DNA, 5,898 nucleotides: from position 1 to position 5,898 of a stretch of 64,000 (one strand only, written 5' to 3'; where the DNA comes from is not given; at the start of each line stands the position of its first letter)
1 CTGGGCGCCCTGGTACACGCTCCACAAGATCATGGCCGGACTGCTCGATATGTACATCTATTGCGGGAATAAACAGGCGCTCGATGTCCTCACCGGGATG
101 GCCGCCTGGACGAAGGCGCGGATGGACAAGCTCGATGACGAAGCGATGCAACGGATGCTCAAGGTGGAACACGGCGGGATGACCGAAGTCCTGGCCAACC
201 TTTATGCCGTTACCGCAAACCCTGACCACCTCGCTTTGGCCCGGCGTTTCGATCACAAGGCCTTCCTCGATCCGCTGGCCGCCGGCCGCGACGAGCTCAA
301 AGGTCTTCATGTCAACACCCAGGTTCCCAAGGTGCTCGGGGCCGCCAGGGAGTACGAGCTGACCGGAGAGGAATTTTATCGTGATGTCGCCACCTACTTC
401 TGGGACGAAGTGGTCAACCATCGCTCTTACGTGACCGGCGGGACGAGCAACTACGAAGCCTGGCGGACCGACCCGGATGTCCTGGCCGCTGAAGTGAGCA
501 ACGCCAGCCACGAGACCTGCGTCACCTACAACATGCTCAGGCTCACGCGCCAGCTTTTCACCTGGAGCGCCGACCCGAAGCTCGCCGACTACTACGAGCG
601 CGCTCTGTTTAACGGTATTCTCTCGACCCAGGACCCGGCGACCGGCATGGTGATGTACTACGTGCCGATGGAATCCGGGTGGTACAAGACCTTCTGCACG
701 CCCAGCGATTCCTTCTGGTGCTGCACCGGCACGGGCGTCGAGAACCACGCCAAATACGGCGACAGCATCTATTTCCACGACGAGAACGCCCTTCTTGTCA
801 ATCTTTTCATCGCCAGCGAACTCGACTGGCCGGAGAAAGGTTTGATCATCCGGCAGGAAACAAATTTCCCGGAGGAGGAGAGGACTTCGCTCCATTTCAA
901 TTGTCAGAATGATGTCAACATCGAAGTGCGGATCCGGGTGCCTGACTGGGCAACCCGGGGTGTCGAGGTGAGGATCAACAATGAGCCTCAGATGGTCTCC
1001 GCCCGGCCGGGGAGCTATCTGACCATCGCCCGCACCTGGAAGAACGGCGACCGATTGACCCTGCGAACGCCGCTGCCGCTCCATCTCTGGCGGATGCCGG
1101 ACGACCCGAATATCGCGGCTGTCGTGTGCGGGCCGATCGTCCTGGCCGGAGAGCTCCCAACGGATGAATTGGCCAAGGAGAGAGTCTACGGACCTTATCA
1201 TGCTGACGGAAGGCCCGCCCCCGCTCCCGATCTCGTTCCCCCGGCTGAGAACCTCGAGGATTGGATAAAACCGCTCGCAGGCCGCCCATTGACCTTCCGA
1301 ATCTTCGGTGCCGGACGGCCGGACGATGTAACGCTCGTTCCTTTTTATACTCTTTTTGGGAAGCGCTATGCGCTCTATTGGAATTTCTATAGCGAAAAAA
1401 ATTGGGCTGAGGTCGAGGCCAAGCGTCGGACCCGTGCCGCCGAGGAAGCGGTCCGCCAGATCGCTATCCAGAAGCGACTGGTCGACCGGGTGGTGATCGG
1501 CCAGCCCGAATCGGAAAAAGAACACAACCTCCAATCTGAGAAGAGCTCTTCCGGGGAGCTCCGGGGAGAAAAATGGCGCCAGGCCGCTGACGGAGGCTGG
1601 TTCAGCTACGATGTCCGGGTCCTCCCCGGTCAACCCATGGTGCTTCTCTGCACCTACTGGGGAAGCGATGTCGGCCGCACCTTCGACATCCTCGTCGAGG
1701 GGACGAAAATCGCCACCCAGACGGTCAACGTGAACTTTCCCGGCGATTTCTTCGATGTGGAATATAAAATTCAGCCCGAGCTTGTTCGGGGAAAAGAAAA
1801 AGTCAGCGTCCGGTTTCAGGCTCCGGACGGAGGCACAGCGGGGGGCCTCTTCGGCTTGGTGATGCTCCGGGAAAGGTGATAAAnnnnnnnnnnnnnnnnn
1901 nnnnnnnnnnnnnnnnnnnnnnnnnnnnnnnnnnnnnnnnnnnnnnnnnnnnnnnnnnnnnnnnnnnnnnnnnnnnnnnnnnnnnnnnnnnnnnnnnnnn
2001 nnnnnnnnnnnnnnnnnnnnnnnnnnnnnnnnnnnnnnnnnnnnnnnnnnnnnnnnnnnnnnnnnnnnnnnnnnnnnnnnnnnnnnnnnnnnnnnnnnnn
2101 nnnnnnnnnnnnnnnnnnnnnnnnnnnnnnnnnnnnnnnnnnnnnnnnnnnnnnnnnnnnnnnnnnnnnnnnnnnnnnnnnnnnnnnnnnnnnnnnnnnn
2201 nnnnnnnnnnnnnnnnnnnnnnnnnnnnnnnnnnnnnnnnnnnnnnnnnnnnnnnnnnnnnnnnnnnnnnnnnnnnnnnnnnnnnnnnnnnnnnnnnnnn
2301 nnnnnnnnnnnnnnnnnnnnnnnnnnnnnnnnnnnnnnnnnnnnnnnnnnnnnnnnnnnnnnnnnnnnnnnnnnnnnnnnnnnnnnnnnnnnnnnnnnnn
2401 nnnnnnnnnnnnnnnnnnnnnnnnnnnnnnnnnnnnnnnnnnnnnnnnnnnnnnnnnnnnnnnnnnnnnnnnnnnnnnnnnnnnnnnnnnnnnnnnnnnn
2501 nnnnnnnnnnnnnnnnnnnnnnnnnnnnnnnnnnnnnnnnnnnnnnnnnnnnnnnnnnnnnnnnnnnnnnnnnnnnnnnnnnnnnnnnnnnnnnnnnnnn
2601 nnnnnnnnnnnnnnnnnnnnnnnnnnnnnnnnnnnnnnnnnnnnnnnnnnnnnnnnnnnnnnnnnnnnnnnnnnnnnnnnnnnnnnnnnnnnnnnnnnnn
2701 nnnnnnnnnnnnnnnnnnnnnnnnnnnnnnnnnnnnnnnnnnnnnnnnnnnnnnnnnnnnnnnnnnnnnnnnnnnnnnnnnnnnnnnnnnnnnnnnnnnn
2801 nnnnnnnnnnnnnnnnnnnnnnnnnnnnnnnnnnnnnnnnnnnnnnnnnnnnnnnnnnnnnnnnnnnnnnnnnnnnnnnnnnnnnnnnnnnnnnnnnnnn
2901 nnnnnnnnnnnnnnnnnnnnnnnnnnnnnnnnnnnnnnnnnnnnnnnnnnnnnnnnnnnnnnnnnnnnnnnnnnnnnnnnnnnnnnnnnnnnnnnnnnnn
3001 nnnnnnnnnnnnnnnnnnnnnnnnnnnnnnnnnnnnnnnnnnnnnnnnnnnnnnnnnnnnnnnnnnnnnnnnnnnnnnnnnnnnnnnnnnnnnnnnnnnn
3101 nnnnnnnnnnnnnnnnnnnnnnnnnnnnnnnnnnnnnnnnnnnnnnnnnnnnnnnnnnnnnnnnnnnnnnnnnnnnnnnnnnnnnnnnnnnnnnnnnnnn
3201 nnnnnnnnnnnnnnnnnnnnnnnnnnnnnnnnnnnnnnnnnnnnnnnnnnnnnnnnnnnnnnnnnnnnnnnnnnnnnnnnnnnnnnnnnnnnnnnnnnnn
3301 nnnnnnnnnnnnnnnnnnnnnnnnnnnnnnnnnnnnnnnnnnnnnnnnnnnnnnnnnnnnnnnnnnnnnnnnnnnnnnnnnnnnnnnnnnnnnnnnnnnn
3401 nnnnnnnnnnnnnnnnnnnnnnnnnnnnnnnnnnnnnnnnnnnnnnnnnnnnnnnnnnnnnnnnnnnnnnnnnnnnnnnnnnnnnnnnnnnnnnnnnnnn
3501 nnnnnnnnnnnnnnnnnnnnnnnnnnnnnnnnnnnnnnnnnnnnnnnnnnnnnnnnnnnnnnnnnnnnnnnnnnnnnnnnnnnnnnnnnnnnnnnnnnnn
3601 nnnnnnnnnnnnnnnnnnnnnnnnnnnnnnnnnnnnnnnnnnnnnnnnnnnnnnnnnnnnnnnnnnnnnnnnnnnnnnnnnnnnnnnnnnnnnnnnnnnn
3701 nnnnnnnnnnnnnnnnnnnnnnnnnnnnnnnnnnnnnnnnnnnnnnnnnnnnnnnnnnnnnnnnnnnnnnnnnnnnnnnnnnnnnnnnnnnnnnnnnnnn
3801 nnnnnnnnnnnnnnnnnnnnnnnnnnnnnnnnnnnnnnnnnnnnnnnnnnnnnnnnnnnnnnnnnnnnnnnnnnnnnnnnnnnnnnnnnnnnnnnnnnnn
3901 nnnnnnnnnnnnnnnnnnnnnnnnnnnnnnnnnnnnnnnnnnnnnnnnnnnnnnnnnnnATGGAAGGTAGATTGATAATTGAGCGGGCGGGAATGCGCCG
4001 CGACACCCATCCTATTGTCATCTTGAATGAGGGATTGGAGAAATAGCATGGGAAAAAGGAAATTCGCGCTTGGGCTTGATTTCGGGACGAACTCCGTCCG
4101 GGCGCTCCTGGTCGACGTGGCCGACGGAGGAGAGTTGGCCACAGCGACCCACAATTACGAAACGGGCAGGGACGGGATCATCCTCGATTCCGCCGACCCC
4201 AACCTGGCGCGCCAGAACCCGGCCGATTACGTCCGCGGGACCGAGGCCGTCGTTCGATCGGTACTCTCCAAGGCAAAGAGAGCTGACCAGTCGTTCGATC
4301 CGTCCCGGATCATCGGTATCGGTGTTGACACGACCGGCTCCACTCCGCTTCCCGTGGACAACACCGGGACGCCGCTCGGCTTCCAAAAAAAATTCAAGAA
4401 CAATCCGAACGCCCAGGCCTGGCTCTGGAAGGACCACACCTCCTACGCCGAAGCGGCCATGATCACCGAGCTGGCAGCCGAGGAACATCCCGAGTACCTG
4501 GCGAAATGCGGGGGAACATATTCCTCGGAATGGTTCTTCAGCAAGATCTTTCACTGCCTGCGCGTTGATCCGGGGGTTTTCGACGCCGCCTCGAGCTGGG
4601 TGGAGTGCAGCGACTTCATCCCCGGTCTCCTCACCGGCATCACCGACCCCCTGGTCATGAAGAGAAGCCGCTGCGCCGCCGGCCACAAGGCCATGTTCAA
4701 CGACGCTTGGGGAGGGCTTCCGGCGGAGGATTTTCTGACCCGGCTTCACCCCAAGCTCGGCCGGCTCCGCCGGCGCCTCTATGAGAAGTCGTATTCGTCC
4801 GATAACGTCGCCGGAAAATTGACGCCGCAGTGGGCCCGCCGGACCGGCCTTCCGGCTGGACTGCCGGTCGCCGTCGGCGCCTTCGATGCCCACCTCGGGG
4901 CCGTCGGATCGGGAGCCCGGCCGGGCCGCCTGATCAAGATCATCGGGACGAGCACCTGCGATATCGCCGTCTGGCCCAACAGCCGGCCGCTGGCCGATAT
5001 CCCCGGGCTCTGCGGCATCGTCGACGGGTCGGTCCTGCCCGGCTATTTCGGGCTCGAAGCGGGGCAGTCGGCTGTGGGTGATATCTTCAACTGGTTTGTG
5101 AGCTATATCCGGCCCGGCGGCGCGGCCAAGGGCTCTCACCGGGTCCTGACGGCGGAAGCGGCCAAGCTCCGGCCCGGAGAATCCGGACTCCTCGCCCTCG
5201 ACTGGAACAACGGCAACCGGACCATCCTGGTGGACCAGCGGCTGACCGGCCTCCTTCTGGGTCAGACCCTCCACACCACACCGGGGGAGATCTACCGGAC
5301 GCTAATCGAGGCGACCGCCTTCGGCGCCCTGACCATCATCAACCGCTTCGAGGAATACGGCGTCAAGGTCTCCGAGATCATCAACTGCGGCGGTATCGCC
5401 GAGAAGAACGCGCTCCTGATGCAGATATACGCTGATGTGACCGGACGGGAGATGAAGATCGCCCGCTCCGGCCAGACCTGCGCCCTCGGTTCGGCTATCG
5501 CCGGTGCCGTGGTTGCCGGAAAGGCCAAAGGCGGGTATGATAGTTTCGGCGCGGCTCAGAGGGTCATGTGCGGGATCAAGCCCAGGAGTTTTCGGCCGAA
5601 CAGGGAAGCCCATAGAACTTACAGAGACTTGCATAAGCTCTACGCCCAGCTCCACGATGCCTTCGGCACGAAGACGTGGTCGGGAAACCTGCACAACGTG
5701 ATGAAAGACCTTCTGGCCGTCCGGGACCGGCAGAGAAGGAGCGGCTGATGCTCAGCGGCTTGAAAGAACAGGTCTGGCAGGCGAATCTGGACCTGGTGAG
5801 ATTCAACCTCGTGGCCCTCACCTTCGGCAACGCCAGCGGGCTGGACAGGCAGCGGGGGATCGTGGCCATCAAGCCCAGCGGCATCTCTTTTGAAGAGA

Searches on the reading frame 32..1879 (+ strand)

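Call 49: search_protein_families(library=pfam, proteins=[window:32-1879:+], max_evalue=0.00001)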
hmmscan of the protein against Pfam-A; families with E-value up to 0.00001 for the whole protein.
window:32-1879:+ (615 aa): 4 families
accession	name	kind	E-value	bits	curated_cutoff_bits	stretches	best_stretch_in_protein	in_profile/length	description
PF07944.18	Beta-AFase-like_GH127_cat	-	7.8e-84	282.3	24.9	1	1-244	131-376/376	Beta-L-arabinofuranosidase, GH127 catalytic domain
PF20736.2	Glyco_hydro127M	-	5e-24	84.7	24.2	1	254-347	2-94/95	Beta-L-arabinofuranosidase, GH127 middle domain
PF20620.4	DUF6805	-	3.3e-21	76.4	27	1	479-609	2-130/133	Family of unknown function (DUF6805)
PF16375.10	DUF4986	-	2.9e-06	28.2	29.5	1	399-450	30-84/84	Domain of unknown function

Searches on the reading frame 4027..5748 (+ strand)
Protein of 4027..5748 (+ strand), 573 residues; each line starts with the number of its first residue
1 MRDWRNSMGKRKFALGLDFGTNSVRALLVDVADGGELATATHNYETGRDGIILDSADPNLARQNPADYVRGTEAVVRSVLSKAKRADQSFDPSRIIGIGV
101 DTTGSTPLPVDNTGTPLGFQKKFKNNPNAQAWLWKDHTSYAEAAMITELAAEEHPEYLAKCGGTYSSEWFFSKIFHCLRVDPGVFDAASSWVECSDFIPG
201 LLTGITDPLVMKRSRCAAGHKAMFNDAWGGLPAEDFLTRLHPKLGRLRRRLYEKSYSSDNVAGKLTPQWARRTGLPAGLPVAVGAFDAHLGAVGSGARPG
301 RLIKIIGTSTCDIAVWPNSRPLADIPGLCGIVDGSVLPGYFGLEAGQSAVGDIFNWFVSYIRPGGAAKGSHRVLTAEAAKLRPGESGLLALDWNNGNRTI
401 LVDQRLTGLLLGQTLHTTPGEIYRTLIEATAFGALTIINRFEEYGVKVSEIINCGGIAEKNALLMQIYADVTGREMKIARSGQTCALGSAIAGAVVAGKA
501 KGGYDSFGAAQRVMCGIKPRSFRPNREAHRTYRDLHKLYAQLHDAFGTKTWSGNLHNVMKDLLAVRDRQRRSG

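Call 49: search_protein_families(library=pfam, proteins=[window:4027-5748:+], max_evalue=0.00001)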
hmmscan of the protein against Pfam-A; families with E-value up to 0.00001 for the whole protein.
window:4027-5748:+ (573 aa): 2 families
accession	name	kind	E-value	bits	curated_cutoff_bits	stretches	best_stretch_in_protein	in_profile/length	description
PF02782.22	FGGY_C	-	1.7e-36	126.3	27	1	305-495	4-196/198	FGGY family of carbohydrate kinases, C-terminal domain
PF00370.27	FGGY_N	-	2e-15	57.5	28.8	1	14-294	2-245/245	FGGY family of carbohydrate kinases, N-terminal domain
